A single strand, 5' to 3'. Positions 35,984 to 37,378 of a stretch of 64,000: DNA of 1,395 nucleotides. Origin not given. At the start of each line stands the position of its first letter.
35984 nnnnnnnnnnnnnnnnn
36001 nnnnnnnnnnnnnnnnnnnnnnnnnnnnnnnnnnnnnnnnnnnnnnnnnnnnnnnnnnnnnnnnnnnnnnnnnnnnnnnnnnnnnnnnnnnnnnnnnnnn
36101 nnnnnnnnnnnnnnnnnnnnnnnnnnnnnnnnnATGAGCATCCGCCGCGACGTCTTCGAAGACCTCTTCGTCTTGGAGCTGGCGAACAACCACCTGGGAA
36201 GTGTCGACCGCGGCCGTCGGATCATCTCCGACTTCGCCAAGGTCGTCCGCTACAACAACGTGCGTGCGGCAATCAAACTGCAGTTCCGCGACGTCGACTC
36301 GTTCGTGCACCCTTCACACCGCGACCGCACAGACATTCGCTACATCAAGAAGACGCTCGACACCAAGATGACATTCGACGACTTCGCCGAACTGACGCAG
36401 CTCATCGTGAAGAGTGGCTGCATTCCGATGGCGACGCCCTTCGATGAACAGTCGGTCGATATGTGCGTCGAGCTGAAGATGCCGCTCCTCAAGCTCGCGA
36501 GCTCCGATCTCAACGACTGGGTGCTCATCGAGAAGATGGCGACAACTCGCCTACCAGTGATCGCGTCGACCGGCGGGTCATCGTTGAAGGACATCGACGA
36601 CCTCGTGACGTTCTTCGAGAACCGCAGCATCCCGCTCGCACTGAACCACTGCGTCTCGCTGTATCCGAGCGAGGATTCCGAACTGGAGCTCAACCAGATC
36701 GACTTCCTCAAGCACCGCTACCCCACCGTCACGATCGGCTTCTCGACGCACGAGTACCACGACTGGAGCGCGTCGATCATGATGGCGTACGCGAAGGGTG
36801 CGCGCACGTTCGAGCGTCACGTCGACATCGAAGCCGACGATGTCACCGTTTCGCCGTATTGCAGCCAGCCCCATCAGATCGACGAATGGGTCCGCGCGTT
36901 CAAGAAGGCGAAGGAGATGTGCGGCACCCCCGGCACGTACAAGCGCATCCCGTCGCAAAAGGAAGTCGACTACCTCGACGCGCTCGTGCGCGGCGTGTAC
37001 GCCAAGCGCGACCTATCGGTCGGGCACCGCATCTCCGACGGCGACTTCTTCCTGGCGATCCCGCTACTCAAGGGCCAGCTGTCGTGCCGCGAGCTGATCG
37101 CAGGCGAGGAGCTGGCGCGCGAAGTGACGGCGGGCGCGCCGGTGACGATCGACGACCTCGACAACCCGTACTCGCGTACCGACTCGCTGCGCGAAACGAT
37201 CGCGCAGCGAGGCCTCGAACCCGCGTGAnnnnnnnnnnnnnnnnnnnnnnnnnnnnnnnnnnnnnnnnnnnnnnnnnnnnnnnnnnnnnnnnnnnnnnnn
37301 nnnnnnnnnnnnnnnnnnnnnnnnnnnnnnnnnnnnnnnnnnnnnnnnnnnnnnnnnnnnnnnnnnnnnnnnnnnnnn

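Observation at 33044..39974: Six-gene translationally coupled operon joining the CDP-3,6-dideoxyhexose pathway to a NeuB-type aldolase, a YerE-like ThDP enzyme and a polyprenyl-phosphate GT2: predicted route to an unusual branched or chain-extended deoxysugar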

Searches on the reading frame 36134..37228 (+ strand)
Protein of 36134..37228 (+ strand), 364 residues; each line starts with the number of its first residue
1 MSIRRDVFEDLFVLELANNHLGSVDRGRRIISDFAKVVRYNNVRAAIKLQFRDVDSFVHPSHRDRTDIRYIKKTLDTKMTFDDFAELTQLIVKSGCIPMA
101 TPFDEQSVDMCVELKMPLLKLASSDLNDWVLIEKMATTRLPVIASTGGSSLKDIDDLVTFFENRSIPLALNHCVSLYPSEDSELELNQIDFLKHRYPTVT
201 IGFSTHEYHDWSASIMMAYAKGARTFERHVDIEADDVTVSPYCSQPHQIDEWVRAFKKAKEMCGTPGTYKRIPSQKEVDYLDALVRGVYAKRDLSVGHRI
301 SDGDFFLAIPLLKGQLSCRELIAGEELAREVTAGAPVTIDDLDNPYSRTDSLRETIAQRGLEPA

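Call 9: search_protein_families(library=pfam, proteins=[window:36134-37228:+])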
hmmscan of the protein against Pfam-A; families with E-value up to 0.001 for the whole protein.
window:36134-37228:+ (364 aa): 2 families
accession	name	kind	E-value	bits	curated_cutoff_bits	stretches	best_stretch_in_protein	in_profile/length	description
PF03102.20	NeuB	-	3.3e-37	128.7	22.1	1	46-265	12-238/241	NeuB family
PF08666.17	SAF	-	1.6e-05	25.8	21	1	286-342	2-62/63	SAF domain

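Call 10: search_protein_families(library=ncbifam, proteins=[window:36134-37228:+])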
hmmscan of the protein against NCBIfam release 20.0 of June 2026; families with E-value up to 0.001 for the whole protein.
window:36134-37228:+ (364 aa): 2 families
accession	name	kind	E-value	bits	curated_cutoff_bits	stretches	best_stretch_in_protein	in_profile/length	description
TIGR03569.1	NeuB_NnaB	equivalog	1.2e-32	113.3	399.65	1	19-305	10-297/329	N-acetylneuraminate synthase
TIGR03586.1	PseI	equivalog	1.8e-31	109.6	340.25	1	12-304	4-294/327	pseudaminic acid synthase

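Call 28: find_homologous_proteins(query=window:36134-37225:+)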
Query window:36134-37225:+ (364 aa): 8000 proteins with E <= 0.001 among 8000 candidates; the best 120 are listed.
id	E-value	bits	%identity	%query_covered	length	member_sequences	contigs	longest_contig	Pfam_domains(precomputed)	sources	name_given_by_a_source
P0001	4.1e-243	824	100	100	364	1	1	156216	PF03102.21,PF08666.18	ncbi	ncbi:MAG: N-acetylneuraminate synthase family protein [Actinomycetota bacterium]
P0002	2.1e-216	736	89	100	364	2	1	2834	PF03102.21,PF08666.18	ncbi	-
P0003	3.2e-197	673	80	100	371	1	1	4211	PF03102.21,PF08666.18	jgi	jgi:N-acetylneuraminate synthase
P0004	3.0e-195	666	78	100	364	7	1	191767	PF03102.21,PF08666.18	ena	-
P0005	2.0e-193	660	79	100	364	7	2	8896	PF03102.21,PF08666.18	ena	-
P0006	1.2e-192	658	77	100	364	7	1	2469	PF03102.21,PF08666.18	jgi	jgi:N-acetylneuraminate synthase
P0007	1.5e-192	657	78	100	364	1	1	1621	PF03102.21,PF08666.18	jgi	-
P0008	9.9e-191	651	78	100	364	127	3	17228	PF03102.21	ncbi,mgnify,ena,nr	ncbi:MAG TPA: N-acetylneuraminic acid synthase [Candidatus Latescibacteria bacterium]|mgnify:CR=1 FL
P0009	1.3e-190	651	77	100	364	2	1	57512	PF03102.21,PF08666.18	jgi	jgi:sialic acid synthase SpsE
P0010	7.0e-189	645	77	99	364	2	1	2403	PF03102.21,PF08666.18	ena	-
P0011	1.8e-188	644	77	99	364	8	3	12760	PF03102.21,PF08666.18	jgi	-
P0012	5.4e-188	642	75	100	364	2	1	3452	PF03102.21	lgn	-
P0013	7.0e-188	642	76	100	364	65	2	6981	PF03102.21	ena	-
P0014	1.6e-187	641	76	99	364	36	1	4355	PF03102.21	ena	-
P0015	3.5e-187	640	75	100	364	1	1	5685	PF03102.21,PF08666.18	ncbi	-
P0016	1.1e-186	638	75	100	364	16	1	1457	PF03102.21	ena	-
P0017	5.8e-186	636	76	99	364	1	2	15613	PF03102.21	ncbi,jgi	jgi:sialic acid synthase SpsE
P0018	5.8e-186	636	75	99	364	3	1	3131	PF03102.21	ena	-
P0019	1.3e-185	635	75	100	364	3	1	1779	PF03102.21,PF08666.18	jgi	jgi:N-acetylneuraminate synthase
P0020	2.6e-185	634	74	99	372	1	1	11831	PF03102.21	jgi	-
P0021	3.6e-185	633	76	99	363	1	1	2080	PF03102.21,PF08666.18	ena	-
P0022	7.0e-185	632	76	99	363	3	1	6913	PF03102.21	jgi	jgi:N-acetylneuraminate synthase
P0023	7.4e-185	632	76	99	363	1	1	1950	PF03102.21,PF08666.18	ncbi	-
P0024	7.7e-185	632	75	100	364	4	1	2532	PF03102.21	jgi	jgi:sialic acid synthase SpsE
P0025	1.3e-184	631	74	100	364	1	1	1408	PF03102.21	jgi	jgi:N-acetylneuraminate synthase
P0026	1.9e-184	631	75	99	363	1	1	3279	PF03102.21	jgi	jgi:sialic acid synthase SpsE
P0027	2.6e-184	630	75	100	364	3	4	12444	PF03102.21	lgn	-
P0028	5.0e-184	629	74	100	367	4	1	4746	PF03102.21,PF08666.18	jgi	-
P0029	5.9e-184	629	75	99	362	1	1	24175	PF03102.21,PF08666.18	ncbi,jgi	jgi:sialic acid synthase SpsE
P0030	8.8e-184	629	74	99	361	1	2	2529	PF03102.21,PF08666.18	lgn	-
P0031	1.4e-183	628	74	99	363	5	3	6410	PF03102.21,PF08666.18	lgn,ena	-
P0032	1.7e-183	628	74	99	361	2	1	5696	PF03102.21,PF08666.18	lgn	-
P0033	1.8e-183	628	75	99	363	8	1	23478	PF03102.21,PF08666.18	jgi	jgi:sialic acid synthase SpsE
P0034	2.0e-183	627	74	100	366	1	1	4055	PF03102.21,PF08666.18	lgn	-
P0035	2.2e-183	627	74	99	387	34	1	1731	PF03102.21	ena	-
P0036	2.3e-183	627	74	99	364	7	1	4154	PF03102.21,PF08666.18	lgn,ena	-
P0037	3.0e-183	627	74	99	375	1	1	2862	PF03102.21,PF08666.18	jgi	jgi:sialic acid synthase SpsE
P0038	4.4e-183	626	74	99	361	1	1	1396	PF03102.21,PF08666.18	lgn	-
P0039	5.5e-183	626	73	99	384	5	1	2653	PF03102.21,PF08666.18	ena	-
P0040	5.5e-183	626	76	99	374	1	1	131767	PF03102.21,PF08666.18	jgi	jgi:N-acetylneuraminate synthase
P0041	8.9e-183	625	75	99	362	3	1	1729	PF03102.21,PF08666.18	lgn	-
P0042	1.2e-182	625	75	99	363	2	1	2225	PF03102.21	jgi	jgi:N-acetylneuraminate synthase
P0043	1.3e-182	625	75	99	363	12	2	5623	PF03102.21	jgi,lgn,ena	jgi:N-acetylneuraminate synthase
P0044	2.6e-182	624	75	99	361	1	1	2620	PF03102.21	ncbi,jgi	jgi:sialic acid synthase SpsE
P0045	5.5e-182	623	75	99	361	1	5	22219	PF03102.21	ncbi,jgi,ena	jgi:sialic acid synthase SpsE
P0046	6.1e-182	622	75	99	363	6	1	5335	PF03102.21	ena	-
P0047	6.1e-182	622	74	99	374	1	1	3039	PF03102.21,PF08666.18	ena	-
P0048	1.0e-181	622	75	99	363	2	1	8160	PF03102.21,PF08666.18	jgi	-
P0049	1.3e-181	621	74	99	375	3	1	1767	PF03102.21,PF08666.18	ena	-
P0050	1.4e-181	621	74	99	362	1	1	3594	PF03102.21,PF08666.18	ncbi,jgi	jgi:sialic acid synthase SpsE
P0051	1.9e-181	621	74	100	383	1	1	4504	PF03102.21,PF08666.18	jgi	jgi:sialic acid synthase SpsE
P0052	2.5e-181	620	73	99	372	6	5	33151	PF03102.21,PF08666.18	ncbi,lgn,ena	-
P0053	2.8e-181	620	74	99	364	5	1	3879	PF03102.21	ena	-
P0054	5.4e-181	619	73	99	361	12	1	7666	PF03102.21,PF08666.18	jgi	jgi:N-acetylneuraminate synthase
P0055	6.9e-181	619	74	100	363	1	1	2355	PF03102.21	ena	-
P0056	1.2e-180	618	75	99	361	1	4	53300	PF03102.21,PF08666.18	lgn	-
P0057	2.9e-180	617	75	99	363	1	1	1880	PF03102.21,PF08666.18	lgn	-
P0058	6.9e-180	616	73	99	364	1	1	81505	PF03102.21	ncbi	-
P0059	1.8e-179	614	72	99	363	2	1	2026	PF03102.21,PF08666.18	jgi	-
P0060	2.1e-179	614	72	99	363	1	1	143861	PF03102.21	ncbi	-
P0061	2.4e-179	614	74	99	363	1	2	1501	PF03102.21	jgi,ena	jgi:N-acetylneuraminate synthase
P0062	2.9e-179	614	73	99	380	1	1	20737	PF03102.21,PF08666.18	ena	-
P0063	4.0e-179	613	73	99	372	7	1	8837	PF03102.21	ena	-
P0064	5.7e-179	613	73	99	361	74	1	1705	PF03102.21,PF08666.18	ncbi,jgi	jgi:sialic acid synthase SpsE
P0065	5.7e-179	613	75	99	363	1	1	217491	PF03102.21,PF08666.18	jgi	jgi:sialic acid synthase SpsE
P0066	5.8e-179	613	72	99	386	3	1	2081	PF03102.21,PF08666.18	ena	-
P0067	1.4e-178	611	73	99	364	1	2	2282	PF03102.21,PF08666.18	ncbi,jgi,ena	jgi:N-acetylneuraminate synthase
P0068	1.5e-178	611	73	99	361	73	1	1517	PF03102.21,PF08666.18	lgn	-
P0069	1.7e-178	611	72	99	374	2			PF03102.21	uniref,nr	uniref:N,N'-diacetyllegionaminic acid synthase n=1 Tax=uncultured organism TaxID=155900 RepID=A0A7L9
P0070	2.3e-178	611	72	99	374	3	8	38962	PF03102.21,PF08666.18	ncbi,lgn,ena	-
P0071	3.1e-178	610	71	99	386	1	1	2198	PF03102.21,PF08666.18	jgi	-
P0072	3.9e-178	610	72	99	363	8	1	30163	PF03102.21,PF08666.18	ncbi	-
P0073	4.8e-178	610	73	99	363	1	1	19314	PF03102.21,PF08666.18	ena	-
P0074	7.4e-178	609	72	100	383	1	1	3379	PF03102.21,PF08666.18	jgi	jgi:N-acetylneuraminate synthase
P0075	1.0e-177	609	72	99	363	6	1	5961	PF03102.21,PF08666.18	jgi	jgi:N-acetylneuraminate synthase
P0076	1.5e-177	608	72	99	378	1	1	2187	PF03102.21,PF08666.18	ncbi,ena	-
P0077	1.7e-177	608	72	99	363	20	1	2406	PF03102.21,PF08666.18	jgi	jgi:N-acetylneuraminate synthase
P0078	2.3e-177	607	73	99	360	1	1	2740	PF03102.21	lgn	-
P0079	3.1e-177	607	72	99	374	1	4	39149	PF03102.21,PF08666.18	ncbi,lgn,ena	-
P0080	3.1e-177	607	73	99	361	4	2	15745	PF03102.21,PF08666.18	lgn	-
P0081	4.0e-177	607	73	100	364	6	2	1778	PF03102.21,PF08666.18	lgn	-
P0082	4.6e-177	606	72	100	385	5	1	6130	PF03102.21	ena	-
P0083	7.0e-177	606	71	99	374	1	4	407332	PF03102.21,PF08666.18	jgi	jgi:sialic acid synthase SpsE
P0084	7.1e-177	606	72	99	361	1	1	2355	PF03102.21,PF08666.18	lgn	-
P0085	8.8e-177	606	71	99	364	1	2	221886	PF03102.21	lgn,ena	-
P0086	1.1e-176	605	71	99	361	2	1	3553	PF03102.21,PF08666.18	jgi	jgi:sialic acid synthase SpsE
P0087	1.9e-176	604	71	99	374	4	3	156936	PF03102.21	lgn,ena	-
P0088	2.0e-176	604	72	99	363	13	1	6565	PF03102.21,PF08666.18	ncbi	-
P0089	1.3e-175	602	72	99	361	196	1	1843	PF03102.21,PF08666.18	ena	-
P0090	1.7e-175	601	73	99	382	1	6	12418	PF03102.21,PF08666.18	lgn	-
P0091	2.0e-175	601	72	100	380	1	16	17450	PF03102.21,PF08666.18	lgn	-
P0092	2.3e-175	601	71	99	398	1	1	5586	PF03102.21,PF08666.18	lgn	-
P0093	2.4e-175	601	70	99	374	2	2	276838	PF03102.21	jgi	-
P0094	3.4e-175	600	70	99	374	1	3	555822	PF03102.21,PF08666.18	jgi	-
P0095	4.0e-175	600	72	99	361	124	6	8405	PF03102.21,PF08666.18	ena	-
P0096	6.2e-175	599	70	99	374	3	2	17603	PF03102.21,PF08666.18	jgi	-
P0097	7.4e-175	599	72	99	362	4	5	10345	PF03102.21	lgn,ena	-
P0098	7.6e-175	599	69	99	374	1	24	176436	PF03102.21,PF08666.18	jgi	jgi:sialic acid synthase SpsE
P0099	1.0e-174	599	70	99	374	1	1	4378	PF03102.21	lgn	-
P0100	1.2e-174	599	71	99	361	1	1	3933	PF03102.21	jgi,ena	-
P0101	1.2e-174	599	71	99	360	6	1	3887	PF03102.21,PF08666.18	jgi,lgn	-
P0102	1.4e-174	598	71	99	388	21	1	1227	PF03102.21,PF08666.18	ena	-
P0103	1.5e-174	598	70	99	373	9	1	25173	PF03102.21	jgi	-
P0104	1.5e-174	598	72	99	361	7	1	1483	PF03102.21,PF08666.18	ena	-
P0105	1.6e-174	598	69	99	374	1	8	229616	PF03102.21,PF08666.18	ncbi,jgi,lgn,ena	-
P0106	1.8e-174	598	70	99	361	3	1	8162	PF03102.21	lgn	-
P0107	2.0e-174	598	72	99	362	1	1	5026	PF03102.21,PF08666.18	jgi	-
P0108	2.2e-174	598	70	99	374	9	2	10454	PF03102.21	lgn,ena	-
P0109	2.2e-174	598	69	99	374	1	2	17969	PF03102.21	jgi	-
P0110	2.4e-174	598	71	99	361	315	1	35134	PF03102.21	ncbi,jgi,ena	jgi:sialic acid synthase SpsE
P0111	2.9e-174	597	71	99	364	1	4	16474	PF03102.21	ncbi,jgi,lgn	jgi:sialic acid synthase SpsE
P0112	3.1e-174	597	69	99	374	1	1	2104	PF03102.21,PF08666.18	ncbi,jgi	-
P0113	3.2e-174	597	69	99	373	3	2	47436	PF03102.21,PF08666.18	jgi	jgi:N-acetylneuraminate synthase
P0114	3.2e-174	597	72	99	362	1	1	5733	PF03102.21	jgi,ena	-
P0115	6.0e-174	596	72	99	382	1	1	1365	PF03102.21,PF08666.18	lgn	-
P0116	7.0e-174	596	71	100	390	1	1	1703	PF03102.21,PF08666.18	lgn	-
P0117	8.8e-174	596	71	99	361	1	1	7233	PF03102.21,PF08666.18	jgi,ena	-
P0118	1.3e-173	595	71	99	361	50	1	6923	PF03102.21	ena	-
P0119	1.6e-173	595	69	99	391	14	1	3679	PF03102.21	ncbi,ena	-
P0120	1.8e-173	595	70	100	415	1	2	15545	PF03102.21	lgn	-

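Call 29: find_related_loci(query=window:36134-37225:+, collection=genome_contigs, flank=10000)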
Query window:36134-37225:+ (364 aa) in genome_contigs; peptide patterns used: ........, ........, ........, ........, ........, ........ (x = any residue, [..] = any of these).
462 stretches matched a pattern; 353 encode a relative of the query (tblastn E <= 1e-3); the best 80 are kept; 80 distinct loci.
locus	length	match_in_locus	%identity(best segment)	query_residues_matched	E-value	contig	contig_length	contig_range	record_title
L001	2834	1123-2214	89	1-364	0e+0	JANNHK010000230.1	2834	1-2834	MAG: Actinomycetes bacterium isolate SOY_6_C_metabat_267 SOY_6_C_k141_2493479, whole genome shotgun sequence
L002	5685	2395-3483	75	1-363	0e+0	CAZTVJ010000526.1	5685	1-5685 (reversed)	MAG TPA_asm: uncultured Acidimicrobiales bacterium isolate binchicken_co165_421 genome assembly, contig: k141_2804659, w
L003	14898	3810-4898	75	1-363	0e+0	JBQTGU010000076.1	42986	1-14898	MAG: Actinomycetota bacterium isolate SAR216 c_000000071834, whole genome shotgun sequence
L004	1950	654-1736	76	3-363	0e+0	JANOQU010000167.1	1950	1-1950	MAG: Actinomycetes bacterium isolate VAR_4_metabat_259 VAR_4_k141_3919553, whole genome shotgun sequence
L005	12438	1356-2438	75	1-361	0e+0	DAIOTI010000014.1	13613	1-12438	MAG TPA_asm: Ilumatobacteraceae bacterium isolate CTOTU6231 NODE_1206_length_13613_cov_4.076781, whole genome shotgun se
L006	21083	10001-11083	73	1-361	0e+0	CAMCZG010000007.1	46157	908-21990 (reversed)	MAG: Bifidobacterium breve isolate ME-08apr19-267 genome assembly, contig: ME-08apr19-C1620, whole genome shotgun sequen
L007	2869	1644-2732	70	1-363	0e+0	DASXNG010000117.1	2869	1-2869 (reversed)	MAG TPA_asm: Galbitalea sp. isolate SMAG_U5348 k141_504732, whole genome shotgun sequence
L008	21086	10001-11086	70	1-362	8e-179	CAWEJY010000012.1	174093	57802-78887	MAG: uncultured Solirubrobacteraceae bacterium isolate MFD05942.bin.1.360 genome assembly, contig: contig_73284, whole g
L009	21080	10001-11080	70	3-362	7e-177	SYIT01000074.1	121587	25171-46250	MAG: Actinomycetota bacterium isolate F1-60-MAGs163 F1-60__c420599, whole genome shotgun sequence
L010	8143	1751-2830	69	3-362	7e-177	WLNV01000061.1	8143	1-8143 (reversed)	MAG: Actinomycetota bacterium isolate UFOp-RH-23may17-226 RH-23may17-226-c61, whole genome shotgun sequence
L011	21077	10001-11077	69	3-361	2e-176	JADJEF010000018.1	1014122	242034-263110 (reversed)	MAG: Rhodocyclaceae bacterium isolate Aved_18-Q3-R54-62_MAXAC.403 tig00373780-10-10139290, whole genome shotgun sequence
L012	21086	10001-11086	69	3-364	1e-176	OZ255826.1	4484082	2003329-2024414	MAG: Edaphobacter sp. isolate ade6558b-797b-4b21-8e1a-9b780b73e61b genome assembly, chromosome: 1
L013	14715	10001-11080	68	3-362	8e-176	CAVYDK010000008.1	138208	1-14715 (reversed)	MAG: uncultured Acidobacteriaceae bacterium isolate MFD01112.bin.2.20 genome assembly, contig: contig_2204, whole genome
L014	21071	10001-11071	69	7-363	7e-176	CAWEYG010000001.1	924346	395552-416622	MAG: uncultured Acidobacteriota bacterium isolate MFD05513.bin.1.255 genome assembly, contig: contig_1139, whole genome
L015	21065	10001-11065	70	7-361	6e-176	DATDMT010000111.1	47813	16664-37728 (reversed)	MAG TPA_asm: Rhodocyclaceae bacterium isolate SMAG_U418 k141_658863, whole genome shotgun sequence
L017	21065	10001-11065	70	7-361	1e-175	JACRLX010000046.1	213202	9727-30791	MAG: Rhodocyclales bacterium isolate NC_groundwater_1892_Pr3_B-0.1um_64_18 SR2-18-B1_coassembly_121879, whole genome sho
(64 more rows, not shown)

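Call 37: search_solved_structures(query=window:36134-37225:+, max_evalue=0.00001, show_alignments=2)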
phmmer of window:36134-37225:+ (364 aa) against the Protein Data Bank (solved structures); distinct sequences matched with E-value up to 0.00001: 8.
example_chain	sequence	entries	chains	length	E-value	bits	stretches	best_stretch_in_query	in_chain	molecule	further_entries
3g8r_A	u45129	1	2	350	2e-62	214.6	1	9-343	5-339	Probable spore coat polysaccharide biosynthesis protein E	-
6ncs_A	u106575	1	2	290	6.4e-21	78.1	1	82-286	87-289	N-acetylneuraminic acid (Sialic acid) synthetase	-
4ipi_A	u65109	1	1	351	3.8e-19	72.2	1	9-339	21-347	Polysialic acid capsule biosynthesis protein SiaC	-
4ipj_A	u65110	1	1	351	6.2e-19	71.5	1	9-338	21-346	Polysialic acid capsule biosynthesis protein SiaC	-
1xuu_A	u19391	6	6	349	6.3e-19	71.5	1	9-338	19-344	polysialic acid capsule biosynthesis protein SiaC | N-acetylneuraminate synthase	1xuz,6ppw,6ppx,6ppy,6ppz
2wqp_A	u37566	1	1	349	1.6e-17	66.9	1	9-338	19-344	POLYSIALIC ACID CAPSULE BIOSYNTHESIS PROTEIN SIAC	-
1vli_A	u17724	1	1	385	1.8e-14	56.8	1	85-261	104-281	Spore coat polysaccharide biosynthesis protein spsE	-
8h2c_A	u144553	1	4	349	3.4e-13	52.7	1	12-303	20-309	Pseudaminic acid synthase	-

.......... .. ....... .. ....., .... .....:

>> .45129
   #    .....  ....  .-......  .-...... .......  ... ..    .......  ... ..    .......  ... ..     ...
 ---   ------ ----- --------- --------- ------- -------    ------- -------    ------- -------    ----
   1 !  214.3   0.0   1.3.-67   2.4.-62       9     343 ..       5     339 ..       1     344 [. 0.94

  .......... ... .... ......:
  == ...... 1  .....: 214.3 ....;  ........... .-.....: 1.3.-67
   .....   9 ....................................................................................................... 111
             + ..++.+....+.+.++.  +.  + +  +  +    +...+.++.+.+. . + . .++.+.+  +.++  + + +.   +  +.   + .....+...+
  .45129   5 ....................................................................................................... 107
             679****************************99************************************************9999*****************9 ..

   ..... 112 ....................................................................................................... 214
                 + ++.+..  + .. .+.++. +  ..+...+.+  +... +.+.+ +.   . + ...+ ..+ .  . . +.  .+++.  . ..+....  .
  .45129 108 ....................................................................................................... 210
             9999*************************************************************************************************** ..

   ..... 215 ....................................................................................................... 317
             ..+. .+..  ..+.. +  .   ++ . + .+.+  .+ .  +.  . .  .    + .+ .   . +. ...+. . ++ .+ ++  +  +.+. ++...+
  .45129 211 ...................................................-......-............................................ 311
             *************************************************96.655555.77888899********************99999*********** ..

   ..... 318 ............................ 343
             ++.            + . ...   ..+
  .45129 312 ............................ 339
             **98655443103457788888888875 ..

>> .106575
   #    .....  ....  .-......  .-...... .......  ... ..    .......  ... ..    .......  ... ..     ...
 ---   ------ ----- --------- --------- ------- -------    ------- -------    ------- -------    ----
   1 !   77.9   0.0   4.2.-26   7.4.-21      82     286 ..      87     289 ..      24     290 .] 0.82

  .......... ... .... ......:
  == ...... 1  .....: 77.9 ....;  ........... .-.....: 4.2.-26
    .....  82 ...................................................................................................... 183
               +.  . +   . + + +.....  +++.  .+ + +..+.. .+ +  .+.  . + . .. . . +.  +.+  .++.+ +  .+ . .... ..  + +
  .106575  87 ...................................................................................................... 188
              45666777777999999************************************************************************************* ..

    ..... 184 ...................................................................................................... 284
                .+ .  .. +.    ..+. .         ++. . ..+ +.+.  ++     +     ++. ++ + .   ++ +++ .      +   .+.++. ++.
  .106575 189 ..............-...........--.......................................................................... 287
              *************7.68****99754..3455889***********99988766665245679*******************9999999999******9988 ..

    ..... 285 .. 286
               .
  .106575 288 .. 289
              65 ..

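Call 46: find_encoding_contigs(protein=P0001, flank=10000, max_places=2)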
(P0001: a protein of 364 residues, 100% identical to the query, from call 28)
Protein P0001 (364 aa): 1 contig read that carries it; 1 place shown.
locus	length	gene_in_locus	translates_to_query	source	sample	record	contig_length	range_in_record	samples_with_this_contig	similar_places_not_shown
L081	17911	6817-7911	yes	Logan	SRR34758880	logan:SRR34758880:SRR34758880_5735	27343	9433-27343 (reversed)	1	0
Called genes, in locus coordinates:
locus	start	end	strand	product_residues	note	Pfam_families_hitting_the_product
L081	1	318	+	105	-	?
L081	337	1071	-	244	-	PF04474:DUF554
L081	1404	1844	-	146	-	-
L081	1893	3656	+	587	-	PF19830:DUF6311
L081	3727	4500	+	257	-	PF00483:NTP_transferase, PF12804:NTP_transf_3 (weak)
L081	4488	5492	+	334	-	PF01073:3Beta_HSD, PF01370:Epimerase, PF02719:Polysacc_synt_2, PF04321:RmlD_sub_bind, PF05368:NmrA, PF07993:NAD_binding_4, PF13460:NAD_binding_10, PF16363:GDP_Man_Dehyd, +1 more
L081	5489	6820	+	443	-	PF01041:DegT_DnrJ_EryC1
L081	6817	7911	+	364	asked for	PF03102:NeuB, PF08666:SAF (weak)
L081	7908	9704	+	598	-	PF02776:TPP_enzyme_N, PF00205:TPP_enzyme_M, PF02775:TPP_enzyme_C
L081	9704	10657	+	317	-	PF00535:Glycos_transf_2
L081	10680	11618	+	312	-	PF01135:PCMT (weak), PF05050:Methyltransf_21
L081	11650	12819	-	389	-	PF13489:Methyltransf_23, PF08241:Methyltransf_11, PF08242:Methyltransf_12, PF13649:Methyltransf_25, PF13847:Methyltransf_31 (weak), PF22674:C2185-like_N (weak)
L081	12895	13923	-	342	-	PF01073:3Beta_HSD (weak), PF01370:Epimerase, PF07993:NAD_binding_4, PF16363:GDP_Man_Dehyd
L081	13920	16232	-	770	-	-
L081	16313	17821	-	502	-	-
